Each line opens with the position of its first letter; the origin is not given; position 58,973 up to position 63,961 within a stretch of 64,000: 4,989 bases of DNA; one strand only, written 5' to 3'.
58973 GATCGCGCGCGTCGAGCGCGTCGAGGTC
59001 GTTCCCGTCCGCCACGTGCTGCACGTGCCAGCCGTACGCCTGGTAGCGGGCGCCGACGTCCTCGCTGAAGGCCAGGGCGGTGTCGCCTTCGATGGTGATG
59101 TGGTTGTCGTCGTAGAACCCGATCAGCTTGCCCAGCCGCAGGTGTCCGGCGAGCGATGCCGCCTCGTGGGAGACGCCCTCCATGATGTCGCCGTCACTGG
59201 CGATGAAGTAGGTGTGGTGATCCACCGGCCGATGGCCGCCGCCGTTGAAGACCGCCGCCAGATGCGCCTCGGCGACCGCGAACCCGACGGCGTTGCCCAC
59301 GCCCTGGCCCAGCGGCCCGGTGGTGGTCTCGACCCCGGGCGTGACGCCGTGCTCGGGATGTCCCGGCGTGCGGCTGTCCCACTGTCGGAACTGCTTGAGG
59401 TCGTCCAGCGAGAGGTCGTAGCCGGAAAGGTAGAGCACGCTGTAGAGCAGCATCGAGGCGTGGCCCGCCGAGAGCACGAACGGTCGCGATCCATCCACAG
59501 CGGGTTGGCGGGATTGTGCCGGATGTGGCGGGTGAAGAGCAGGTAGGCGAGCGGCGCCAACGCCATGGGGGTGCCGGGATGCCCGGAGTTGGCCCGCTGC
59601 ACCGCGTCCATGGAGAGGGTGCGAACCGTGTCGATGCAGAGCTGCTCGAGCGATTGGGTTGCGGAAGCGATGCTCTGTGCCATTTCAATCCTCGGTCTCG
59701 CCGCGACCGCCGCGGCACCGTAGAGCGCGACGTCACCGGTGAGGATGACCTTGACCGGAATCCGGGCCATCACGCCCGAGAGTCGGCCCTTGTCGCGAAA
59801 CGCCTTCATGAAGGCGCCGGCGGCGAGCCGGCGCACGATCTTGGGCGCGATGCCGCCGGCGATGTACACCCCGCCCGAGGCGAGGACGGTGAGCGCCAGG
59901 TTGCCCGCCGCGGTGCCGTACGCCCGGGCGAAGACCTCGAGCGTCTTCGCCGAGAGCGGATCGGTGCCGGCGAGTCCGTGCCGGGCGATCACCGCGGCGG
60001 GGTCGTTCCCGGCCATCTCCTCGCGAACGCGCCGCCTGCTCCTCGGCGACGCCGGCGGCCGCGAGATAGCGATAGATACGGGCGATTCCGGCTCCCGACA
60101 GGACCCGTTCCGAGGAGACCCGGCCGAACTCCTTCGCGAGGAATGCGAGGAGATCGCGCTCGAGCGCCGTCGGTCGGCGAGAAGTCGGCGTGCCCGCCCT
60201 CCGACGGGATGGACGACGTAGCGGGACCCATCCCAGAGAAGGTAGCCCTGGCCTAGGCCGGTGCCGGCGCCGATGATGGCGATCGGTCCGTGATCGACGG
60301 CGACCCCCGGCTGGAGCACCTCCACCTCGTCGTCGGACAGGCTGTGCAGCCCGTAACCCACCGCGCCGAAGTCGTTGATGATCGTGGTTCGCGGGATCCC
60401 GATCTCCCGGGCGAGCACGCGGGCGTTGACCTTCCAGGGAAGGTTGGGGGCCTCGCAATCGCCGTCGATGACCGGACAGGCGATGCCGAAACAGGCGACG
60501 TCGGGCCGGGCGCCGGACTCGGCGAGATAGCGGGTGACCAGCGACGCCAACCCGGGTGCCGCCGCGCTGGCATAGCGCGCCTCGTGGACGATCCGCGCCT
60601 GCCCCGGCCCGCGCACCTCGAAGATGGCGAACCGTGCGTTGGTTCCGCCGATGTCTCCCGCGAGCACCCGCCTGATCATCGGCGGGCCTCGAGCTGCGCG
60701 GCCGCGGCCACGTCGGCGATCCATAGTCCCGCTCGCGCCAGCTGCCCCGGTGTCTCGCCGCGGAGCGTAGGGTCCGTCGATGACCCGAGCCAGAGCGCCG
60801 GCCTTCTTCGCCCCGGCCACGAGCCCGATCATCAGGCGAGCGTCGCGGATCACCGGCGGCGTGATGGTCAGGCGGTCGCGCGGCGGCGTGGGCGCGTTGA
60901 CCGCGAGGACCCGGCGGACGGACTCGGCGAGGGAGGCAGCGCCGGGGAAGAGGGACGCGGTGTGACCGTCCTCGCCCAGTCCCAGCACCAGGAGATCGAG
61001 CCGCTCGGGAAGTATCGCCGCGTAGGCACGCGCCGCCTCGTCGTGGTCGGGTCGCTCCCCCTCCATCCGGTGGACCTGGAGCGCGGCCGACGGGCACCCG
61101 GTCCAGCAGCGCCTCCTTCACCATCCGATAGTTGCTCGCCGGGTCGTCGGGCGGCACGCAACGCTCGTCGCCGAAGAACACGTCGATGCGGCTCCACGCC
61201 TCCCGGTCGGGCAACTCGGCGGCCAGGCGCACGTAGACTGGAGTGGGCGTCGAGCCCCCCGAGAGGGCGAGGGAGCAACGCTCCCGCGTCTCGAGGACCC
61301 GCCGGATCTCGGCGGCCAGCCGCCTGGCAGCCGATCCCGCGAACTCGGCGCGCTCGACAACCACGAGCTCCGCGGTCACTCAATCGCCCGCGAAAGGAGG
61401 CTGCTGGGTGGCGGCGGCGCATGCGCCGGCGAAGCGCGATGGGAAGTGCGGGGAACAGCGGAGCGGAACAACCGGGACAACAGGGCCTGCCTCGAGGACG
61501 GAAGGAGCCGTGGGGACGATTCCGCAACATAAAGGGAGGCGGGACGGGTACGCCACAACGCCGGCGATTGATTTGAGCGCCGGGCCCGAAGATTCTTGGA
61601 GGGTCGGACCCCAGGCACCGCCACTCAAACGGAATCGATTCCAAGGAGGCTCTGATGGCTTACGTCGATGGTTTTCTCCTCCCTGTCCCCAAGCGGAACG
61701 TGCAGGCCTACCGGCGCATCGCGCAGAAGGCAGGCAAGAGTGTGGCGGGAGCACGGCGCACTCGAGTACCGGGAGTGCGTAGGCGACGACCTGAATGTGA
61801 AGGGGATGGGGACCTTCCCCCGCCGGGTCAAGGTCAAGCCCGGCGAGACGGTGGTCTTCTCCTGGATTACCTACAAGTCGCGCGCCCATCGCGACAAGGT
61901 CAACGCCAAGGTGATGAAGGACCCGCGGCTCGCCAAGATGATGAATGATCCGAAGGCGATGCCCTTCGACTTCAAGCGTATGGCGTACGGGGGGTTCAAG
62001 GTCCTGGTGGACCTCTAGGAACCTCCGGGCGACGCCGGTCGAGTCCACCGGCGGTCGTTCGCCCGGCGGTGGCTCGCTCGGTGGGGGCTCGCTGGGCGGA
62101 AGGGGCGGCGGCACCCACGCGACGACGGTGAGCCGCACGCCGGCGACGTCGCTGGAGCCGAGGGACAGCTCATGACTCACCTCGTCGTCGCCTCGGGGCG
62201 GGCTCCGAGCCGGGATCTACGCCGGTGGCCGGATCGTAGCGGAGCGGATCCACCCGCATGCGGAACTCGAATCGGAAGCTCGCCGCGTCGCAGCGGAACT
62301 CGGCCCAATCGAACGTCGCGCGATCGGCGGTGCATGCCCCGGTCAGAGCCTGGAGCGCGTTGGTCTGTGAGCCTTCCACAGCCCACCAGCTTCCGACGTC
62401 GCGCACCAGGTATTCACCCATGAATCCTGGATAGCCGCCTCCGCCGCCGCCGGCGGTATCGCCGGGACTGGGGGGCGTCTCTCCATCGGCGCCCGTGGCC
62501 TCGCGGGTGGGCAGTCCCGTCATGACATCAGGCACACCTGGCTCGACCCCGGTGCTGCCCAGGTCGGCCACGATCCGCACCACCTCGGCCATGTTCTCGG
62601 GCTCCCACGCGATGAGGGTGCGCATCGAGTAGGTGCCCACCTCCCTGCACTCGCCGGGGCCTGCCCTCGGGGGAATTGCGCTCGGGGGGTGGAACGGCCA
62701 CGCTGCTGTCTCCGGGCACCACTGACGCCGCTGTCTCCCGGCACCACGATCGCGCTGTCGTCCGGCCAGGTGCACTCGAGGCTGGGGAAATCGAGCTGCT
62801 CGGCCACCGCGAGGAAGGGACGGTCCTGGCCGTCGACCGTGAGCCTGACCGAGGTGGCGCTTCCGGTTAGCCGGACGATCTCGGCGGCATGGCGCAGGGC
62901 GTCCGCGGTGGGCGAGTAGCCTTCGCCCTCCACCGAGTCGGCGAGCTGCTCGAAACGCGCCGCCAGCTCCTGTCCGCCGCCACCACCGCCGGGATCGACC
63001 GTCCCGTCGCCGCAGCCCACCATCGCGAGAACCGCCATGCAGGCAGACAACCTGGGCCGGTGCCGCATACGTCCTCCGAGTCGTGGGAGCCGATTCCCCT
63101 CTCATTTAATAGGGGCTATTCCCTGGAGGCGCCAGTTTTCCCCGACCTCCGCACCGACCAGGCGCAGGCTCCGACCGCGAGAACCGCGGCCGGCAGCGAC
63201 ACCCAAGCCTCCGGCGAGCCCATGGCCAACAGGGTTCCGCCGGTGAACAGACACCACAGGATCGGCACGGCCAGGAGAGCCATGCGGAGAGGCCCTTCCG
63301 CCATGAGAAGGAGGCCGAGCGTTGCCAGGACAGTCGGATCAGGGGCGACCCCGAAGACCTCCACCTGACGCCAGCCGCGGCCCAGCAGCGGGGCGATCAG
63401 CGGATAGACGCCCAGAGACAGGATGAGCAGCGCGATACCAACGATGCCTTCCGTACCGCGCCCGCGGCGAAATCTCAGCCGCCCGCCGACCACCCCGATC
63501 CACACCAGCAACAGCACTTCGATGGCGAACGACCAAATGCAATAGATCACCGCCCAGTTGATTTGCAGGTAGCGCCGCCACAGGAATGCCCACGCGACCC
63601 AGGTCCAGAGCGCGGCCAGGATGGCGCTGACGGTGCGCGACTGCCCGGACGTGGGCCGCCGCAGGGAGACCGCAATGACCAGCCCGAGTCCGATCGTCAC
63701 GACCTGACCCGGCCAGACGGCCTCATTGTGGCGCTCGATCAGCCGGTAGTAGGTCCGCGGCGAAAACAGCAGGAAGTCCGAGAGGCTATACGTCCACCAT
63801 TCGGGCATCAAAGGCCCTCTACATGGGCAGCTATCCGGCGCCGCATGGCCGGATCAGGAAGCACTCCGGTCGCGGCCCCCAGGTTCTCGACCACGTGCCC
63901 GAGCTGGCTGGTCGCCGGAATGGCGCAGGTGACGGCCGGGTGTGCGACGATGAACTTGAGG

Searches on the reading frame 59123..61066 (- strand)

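Call 57: search_protein_families(library=pfam, proteins=[window:59123-61066:-], max_evalue=0.001)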
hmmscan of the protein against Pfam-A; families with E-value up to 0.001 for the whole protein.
window:59123-61066:- (647 aa): 3 families
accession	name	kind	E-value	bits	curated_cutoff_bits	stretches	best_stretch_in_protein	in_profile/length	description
PF02685.22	Glucokinase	-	3.1e-77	260.1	22.1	2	135-294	1-160/314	Glucokinase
PF01182.26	Glucosamine_iso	-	4.4e-26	92.6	27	1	7-98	106-205/225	Glucosamine-6-phosphate isomerases/6-phosphogluconolactonase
PF00456.26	Transketolase_N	-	1e-18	67.9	22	1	474-529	2-57/334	Transketolase, thiamine diphosphate binding domain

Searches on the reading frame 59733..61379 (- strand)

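Call 57: search_protein_families(library=pfam, proteins=[window:59733-61379:-], max_evalue=0.001)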
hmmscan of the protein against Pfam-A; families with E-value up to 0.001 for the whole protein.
window:59733-61379:- (548 aa): 2 families
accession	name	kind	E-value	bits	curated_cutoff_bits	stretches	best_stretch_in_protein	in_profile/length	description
PF01182.26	Glucosamine_iso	-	4e-25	89.4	27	1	10-97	3-91/225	Glucosamine-6-phosphate isomerases/6-phosphogluconolactonase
PF02685.22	Glucokinase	-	4.2e-08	33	22.1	1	404-449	165-210/314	Glucokinase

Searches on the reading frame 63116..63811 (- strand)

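Call 57: search_protein_families(library=pfam, proteins=[window:63116-63811:-], max_evalue=0.001)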
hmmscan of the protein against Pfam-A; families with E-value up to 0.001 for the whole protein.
window:63116-63811:- (231 aa): 1 family
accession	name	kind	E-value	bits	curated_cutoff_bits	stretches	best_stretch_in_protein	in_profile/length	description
PF19540.4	DUF6064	-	6.3e-28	98.6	27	1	21-221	4-204/210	Family of unknown function (DUF6064)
